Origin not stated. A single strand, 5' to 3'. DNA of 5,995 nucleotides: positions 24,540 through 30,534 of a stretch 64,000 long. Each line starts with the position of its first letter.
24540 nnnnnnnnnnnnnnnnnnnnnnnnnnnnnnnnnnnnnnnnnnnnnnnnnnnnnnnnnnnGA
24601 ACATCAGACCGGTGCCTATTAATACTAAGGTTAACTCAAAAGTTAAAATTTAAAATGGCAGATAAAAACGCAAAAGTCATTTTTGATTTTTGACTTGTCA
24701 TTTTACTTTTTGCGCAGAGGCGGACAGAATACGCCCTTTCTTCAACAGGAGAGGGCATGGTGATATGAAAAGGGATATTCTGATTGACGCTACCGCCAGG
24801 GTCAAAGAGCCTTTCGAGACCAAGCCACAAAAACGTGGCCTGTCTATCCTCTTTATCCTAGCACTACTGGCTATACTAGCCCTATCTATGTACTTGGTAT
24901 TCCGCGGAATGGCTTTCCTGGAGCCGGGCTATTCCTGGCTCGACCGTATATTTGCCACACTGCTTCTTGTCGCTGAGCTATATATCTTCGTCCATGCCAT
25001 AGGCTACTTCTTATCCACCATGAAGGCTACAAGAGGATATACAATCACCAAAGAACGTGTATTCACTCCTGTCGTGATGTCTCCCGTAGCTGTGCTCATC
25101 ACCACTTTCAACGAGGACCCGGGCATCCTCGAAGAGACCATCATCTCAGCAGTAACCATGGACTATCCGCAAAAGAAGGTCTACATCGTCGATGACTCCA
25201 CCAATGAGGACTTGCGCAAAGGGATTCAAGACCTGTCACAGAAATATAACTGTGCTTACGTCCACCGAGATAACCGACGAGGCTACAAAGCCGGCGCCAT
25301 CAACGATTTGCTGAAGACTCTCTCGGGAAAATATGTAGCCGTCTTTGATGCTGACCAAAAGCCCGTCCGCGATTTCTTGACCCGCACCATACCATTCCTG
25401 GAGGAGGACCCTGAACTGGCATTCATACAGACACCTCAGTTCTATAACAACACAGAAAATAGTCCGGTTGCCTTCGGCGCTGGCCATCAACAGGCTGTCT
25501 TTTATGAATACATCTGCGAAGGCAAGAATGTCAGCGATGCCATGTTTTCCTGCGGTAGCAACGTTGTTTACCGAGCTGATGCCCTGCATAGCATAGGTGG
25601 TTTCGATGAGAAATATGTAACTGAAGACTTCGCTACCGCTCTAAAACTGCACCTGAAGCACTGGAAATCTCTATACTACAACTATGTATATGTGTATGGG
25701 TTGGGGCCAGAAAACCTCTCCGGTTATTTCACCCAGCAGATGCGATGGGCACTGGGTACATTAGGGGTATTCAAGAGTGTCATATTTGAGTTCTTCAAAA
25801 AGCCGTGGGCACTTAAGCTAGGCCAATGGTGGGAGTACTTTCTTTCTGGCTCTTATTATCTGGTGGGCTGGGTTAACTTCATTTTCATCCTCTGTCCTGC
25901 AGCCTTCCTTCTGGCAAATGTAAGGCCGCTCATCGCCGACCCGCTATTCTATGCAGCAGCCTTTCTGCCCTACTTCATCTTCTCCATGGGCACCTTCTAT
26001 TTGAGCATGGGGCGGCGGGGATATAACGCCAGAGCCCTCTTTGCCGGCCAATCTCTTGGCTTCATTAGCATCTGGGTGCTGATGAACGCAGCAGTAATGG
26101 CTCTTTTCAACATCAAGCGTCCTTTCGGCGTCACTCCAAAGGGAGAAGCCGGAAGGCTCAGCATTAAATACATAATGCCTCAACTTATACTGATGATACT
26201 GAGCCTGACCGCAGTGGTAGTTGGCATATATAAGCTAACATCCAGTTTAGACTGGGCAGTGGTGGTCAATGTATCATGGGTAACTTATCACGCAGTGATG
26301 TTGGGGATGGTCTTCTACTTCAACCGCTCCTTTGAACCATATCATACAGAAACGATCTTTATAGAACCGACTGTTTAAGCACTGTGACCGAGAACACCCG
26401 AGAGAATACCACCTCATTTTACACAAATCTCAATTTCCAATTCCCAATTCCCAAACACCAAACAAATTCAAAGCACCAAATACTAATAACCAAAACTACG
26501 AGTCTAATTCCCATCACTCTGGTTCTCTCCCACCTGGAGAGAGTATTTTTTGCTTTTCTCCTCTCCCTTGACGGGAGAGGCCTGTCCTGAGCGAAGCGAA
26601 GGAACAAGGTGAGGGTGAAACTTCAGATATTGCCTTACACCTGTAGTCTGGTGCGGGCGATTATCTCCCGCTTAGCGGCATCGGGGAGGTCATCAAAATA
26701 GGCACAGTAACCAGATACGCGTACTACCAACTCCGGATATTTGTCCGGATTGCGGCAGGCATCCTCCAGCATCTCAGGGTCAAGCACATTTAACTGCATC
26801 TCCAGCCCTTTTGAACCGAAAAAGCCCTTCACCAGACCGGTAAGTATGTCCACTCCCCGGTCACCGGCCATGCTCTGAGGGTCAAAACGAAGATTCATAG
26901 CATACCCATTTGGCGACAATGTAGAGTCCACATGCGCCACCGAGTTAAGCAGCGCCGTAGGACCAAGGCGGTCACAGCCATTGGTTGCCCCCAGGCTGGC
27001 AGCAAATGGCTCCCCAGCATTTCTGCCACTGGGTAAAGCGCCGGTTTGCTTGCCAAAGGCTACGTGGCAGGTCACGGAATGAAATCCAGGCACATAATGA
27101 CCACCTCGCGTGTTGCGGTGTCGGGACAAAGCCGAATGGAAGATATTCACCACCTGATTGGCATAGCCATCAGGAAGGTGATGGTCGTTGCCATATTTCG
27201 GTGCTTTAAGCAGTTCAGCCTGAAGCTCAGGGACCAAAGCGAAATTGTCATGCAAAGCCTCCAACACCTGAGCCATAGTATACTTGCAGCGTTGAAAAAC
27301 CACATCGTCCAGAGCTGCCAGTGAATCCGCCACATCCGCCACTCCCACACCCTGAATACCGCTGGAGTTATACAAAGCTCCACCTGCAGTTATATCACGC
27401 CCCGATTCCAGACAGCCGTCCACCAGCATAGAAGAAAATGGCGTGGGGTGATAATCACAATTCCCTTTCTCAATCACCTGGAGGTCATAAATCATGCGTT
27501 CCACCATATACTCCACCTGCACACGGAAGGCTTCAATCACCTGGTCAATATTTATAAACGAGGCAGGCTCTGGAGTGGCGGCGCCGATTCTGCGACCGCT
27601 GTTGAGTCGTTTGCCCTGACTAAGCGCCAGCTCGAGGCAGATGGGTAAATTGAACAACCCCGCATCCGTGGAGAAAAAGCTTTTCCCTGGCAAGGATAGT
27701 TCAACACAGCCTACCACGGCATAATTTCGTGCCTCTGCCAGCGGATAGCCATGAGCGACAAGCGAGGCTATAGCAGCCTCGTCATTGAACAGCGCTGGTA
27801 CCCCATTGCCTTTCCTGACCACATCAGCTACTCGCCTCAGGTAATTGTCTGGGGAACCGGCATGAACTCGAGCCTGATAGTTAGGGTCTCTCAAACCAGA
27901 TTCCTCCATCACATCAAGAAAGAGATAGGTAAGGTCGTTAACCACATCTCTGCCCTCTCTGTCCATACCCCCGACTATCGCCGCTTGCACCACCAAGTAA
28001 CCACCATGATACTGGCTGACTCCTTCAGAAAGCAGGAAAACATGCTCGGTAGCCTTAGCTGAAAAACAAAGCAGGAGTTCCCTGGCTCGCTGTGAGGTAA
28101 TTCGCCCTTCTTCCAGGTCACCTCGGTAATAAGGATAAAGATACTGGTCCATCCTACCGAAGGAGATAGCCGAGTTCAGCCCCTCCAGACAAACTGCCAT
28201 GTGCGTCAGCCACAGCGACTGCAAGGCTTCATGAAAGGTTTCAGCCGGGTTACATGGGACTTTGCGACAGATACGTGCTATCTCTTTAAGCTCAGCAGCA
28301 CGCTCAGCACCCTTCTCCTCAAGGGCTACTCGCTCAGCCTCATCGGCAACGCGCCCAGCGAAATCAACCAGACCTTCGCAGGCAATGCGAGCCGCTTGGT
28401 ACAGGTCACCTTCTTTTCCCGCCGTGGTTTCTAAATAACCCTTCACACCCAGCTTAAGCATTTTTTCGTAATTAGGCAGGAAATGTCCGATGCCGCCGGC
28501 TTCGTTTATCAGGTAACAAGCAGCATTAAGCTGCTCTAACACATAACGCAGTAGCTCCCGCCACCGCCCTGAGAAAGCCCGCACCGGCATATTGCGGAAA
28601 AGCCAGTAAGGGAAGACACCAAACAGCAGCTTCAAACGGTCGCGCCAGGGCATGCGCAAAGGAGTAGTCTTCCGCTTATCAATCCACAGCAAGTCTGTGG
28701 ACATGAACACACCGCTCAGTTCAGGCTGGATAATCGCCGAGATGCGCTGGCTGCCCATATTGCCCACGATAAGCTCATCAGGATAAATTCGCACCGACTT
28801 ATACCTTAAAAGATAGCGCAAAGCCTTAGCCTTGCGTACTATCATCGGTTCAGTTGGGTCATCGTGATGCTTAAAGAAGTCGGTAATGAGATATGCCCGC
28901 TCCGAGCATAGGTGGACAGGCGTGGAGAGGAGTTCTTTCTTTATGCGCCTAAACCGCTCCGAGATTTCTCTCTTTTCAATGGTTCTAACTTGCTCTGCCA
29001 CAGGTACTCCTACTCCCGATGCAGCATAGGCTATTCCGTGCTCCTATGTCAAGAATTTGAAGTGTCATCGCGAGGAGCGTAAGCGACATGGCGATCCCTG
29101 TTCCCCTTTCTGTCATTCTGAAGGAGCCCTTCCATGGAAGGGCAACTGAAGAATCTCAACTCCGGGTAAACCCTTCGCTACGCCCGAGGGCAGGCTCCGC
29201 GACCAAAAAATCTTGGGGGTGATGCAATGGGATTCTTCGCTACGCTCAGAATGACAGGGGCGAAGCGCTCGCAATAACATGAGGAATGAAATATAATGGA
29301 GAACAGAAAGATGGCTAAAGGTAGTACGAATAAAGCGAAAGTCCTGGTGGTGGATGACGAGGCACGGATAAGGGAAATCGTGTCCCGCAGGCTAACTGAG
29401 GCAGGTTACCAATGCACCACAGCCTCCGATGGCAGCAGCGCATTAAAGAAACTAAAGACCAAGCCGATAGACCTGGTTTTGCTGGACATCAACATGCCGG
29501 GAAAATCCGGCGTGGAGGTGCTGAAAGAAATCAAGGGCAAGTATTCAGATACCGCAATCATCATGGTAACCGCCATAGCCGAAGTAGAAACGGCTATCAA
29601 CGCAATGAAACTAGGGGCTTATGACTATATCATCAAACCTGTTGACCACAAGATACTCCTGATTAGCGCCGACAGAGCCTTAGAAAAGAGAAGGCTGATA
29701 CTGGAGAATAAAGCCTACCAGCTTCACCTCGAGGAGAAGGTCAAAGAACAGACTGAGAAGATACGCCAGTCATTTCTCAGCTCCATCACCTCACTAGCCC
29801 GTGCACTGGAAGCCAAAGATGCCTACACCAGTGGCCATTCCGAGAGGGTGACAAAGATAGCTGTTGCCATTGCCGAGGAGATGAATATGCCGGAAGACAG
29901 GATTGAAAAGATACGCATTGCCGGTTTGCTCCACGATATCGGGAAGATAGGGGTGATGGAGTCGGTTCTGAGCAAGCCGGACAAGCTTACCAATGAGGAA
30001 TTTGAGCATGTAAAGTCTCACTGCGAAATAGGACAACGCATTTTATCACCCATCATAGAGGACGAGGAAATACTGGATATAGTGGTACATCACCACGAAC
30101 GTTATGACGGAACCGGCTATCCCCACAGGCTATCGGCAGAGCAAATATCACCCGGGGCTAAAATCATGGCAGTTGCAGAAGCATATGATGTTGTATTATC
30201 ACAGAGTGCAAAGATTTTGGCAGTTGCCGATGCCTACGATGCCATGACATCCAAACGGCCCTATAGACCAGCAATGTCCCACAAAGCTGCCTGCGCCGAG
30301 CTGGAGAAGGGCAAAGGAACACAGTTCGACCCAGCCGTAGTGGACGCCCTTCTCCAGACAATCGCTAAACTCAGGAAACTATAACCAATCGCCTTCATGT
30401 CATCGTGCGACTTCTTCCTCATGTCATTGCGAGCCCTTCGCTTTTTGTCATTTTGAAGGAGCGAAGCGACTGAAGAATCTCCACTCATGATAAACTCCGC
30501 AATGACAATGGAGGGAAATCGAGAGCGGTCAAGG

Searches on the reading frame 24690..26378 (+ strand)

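Call 113: search_protein_families(library=pfam, proteins=[window:24690-26378:+], max_evalue=0.00001)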
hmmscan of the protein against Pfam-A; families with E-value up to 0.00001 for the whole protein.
window:24690-26378:+ (562 aa): 4 families
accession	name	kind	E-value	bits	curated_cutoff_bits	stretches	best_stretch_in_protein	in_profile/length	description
PF13632.12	Glyco_trans_2_3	-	2e-25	90.2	27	1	215-425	1-194/198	Glycosyl transferase family group 2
PF13641.12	Glyco_tranf_2_3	-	2e-22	80.8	27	1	132-355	2-229/230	Glycosyltransferase like family 2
PF00535.33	Glycos_transf_2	-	2.5e-19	70.3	23.3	1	135-302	2-167/168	Glycosyl transferase family 2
PF13506.12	Glyco_transf_21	-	3.1e-07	30.5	21.7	1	199-354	17-173/174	Glycosyl transferase family 21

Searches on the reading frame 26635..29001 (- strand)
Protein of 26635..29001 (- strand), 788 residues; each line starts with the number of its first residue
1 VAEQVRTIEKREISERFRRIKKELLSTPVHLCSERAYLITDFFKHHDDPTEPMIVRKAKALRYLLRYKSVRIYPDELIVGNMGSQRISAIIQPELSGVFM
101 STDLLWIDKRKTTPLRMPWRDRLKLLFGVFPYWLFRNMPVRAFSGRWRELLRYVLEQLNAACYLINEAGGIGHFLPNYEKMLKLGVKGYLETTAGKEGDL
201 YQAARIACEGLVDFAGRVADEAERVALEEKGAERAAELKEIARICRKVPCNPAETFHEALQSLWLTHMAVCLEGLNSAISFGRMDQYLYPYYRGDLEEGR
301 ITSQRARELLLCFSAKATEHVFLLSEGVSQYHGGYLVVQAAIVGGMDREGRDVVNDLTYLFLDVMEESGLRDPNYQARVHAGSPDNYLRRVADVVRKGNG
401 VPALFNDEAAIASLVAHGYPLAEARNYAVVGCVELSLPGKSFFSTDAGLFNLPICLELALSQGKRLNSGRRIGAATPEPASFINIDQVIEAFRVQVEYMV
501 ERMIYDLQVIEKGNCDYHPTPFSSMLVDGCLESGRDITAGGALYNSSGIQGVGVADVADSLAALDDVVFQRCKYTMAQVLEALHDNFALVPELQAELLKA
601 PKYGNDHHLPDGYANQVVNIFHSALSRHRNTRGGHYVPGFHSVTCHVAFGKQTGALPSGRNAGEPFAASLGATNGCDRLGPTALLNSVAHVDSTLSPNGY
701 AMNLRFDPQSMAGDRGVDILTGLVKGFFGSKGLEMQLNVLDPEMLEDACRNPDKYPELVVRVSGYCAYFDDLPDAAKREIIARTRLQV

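Call 113: search_protein_families(library=pfam, proteins=[window:26635-29001:-], max_evalue=0.00001)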
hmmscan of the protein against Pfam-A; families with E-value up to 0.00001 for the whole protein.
window:26635-29001:- (788 aa): 2 families
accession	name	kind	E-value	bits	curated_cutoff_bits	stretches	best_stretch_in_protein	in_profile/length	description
PF02901.20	PFL-like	-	3.8e-176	587.9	24.3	1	15-650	3-647/647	Pyruvate formate lyase-like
PF01228.26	Gly_radical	-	9.3e-24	84.4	22.2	1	671-769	6-105/106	Glycine radical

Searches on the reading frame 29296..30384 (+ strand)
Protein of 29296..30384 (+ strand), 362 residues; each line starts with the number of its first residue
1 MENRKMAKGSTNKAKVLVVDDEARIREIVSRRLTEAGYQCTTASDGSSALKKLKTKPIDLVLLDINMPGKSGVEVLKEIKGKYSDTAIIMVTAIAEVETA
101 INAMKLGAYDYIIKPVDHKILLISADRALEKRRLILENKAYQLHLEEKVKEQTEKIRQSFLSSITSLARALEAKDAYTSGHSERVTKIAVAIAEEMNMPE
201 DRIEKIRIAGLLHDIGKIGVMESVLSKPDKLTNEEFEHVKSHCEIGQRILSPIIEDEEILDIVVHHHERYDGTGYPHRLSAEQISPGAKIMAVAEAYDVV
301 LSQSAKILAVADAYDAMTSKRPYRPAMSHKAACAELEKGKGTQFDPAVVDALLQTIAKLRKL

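Call 113: search_protein_families(library=pfam, proteins=[window:29296-30384:+], max_evalue=0.00001)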
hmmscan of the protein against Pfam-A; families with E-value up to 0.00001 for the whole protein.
window:29296-30384:+ (362 aa): 4 families
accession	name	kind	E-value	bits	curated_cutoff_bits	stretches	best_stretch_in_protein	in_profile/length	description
PF13487.12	HD_5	-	4.3e-43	147.4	27.2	2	167-298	3-137/170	HD domain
PF00072.30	Response_reg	-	5.1e-31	107.6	30.2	1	16-121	1-106/111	Response regulator receiver domain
PF01966.28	HD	-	1.7e-21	77.1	22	1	179-315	2-114/116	HD domain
PF08668.18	HDOD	-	1.7e-06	28.1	22.9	1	176-250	93-165/196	HDOD domain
